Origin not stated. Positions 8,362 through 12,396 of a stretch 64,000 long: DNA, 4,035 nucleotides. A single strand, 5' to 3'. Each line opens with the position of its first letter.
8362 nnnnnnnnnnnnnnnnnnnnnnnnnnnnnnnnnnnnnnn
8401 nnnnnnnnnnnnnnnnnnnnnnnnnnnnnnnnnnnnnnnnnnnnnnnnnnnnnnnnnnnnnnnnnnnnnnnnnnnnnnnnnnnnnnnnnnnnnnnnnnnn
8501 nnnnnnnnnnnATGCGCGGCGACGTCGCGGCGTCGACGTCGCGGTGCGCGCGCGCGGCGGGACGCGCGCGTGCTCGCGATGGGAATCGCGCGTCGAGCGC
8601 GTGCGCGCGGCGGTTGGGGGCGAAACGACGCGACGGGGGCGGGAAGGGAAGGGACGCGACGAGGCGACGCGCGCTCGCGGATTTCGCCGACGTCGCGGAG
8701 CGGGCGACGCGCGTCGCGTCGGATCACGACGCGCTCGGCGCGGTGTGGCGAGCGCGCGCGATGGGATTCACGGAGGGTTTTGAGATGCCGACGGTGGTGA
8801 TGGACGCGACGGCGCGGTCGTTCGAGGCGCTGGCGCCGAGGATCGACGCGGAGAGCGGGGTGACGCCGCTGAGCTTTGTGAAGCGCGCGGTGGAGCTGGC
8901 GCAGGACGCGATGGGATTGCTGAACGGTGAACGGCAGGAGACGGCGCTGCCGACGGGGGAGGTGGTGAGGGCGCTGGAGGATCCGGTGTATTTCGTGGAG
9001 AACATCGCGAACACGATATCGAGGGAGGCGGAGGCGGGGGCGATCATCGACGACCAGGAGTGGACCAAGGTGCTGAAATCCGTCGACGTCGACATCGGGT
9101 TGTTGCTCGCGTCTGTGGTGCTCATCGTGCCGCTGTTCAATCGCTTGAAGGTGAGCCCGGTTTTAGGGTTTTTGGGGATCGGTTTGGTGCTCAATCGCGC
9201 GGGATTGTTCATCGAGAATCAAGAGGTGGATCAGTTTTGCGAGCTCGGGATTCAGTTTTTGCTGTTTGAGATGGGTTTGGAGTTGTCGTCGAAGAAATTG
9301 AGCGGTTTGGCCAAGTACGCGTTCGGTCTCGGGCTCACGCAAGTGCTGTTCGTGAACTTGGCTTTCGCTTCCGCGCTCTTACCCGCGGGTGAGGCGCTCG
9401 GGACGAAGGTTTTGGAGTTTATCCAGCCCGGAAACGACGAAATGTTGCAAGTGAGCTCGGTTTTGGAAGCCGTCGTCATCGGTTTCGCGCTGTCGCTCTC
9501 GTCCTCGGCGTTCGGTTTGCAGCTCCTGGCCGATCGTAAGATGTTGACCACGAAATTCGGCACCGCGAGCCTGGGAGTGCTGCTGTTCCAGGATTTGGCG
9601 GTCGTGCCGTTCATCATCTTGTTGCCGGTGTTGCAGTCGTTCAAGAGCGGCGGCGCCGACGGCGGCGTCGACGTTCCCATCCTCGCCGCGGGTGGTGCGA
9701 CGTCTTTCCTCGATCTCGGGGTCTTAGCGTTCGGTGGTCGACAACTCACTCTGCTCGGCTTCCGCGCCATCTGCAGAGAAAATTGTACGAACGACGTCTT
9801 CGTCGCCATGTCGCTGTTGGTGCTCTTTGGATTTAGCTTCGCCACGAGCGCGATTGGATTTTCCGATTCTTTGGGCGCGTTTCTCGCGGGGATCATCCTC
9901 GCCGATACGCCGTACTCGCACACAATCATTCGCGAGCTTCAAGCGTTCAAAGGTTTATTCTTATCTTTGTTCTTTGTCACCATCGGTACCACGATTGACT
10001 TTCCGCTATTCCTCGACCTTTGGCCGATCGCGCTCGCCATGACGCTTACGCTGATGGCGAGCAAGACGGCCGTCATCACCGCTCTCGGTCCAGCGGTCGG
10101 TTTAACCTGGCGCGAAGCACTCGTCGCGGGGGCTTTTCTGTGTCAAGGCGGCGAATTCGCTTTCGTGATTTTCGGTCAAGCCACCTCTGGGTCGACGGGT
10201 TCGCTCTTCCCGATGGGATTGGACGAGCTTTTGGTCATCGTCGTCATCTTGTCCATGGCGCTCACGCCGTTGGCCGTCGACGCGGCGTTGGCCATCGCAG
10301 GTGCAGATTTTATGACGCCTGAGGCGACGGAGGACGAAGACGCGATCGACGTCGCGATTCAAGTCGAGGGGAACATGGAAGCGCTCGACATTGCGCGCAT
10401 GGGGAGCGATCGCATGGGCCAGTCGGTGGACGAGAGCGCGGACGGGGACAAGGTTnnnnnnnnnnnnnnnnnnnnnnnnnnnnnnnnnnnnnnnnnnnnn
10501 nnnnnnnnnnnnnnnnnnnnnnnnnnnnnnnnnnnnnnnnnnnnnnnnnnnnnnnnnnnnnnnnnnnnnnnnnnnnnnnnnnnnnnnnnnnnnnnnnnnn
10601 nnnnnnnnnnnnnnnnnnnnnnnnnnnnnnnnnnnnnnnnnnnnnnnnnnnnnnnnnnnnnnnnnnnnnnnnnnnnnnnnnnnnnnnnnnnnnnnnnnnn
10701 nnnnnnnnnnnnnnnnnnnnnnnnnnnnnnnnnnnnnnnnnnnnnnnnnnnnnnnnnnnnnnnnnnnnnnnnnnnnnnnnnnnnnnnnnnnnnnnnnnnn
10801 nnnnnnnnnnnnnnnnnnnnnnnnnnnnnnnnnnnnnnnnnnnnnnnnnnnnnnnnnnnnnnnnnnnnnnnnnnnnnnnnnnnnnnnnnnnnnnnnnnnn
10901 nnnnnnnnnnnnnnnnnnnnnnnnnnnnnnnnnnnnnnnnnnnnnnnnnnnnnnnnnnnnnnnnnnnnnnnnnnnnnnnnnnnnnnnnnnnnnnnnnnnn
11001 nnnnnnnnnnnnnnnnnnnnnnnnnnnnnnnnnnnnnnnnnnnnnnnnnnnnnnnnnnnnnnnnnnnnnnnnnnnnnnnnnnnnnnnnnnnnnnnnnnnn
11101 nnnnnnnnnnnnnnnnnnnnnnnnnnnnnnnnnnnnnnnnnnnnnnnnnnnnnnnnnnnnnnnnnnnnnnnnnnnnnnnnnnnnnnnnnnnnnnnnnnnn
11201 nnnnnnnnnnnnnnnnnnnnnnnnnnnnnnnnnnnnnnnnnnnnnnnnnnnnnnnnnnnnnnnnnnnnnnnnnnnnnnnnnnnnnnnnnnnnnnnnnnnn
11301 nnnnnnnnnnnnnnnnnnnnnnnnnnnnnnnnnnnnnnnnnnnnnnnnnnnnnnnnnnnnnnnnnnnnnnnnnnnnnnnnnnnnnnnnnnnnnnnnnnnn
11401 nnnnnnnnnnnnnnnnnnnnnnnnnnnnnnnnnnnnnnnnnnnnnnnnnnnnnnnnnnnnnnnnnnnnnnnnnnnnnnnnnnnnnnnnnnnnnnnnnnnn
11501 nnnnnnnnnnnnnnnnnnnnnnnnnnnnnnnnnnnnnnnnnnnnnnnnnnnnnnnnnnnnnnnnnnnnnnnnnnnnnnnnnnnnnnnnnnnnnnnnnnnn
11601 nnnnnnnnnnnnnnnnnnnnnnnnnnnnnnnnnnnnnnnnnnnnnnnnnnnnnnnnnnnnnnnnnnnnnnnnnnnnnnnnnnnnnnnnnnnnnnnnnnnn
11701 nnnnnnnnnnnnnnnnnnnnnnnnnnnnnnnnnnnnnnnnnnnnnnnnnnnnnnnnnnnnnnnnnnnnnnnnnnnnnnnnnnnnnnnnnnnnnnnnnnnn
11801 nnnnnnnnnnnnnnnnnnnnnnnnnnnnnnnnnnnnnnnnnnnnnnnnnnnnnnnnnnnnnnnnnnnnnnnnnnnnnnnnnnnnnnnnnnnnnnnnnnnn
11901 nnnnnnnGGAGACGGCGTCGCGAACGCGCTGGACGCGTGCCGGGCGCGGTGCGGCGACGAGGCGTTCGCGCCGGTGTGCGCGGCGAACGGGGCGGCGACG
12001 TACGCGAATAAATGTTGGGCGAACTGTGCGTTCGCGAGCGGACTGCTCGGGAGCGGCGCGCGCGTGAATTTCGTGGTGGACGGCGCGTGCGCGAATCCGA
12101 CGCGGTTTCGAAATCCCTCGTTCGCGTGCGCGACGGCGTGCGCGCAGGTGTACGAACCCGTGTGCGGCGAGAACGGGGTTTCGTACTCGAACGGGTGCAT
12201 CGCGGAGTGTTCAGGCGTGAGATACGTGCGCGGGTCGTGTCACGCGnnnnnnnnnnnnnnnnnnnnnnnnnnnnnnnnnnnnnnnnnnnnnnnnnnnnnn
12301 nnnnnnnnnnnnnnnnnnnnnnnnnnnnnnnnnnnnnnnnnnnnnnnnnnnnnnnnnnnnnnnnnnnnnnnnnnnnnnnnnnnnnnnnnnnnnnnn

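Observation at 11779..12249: Secreted double-Kazal protease-inhibitor-like gene hidden under a long antisense ORF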

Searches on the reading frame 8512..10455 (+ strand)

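Call 3: search_protein_families(library=pfam, proteins=[window:8512-10455:+], max_evalue=1)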
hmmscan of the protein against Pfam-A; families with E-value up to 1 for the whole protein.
window:8512-10455:+ (648 aa): 1 family
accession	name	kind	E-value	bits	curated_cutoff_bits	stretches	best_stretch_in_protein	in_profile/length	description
PF00999.27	Na_H_Exchanger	-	1.3e-42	146.4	26.2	1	202-588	3-368/375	Sodium/hydrogen exchanger, transmembrane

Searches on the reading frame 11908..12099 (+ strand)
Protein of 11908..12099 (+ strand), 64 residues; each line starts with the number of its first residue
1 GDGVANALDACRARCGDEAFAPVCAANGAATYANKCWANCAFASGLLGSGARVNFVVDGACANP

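Call 48: search_protein_families(library=pfam, proteins=[window:11908-12099:+], max_evalue=1)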
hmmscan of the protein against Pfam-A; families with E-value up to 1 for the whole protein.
seq(64 aa): 2 families
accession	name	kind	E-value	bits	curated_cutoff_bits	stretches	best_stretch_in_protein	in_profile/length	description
PF07648.20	Kazal_2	-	0.00015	22.2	22.8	1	11-41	2-34/48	Kazal-type serine protease inhibitor domain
PF00050.26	Kazal_1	-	0.00024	21.5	21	1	15-61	9-49/49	Kazal-type serine protease inhibitor domain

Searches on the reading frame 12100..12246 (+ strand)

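Call 48: search_protein_families(library=pfam, proteins=[window:12100-12246:+], max_evalue=1)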
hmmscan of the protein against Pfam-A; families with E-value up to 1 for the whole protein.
seq(49 aa): 2 families
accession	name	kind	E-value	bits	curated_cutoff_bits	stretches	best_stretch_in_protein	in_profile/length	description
PF00050.26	Kazal_1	-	7.6e-07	29.5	21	1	13-37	8-31/49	Kazal-type serine protease inhibitor domain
PF07648.20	Kazal_2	-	7.7e-06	26.4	22.8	1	10-39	2-35/48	Kazal-type serine protease inhibitor domain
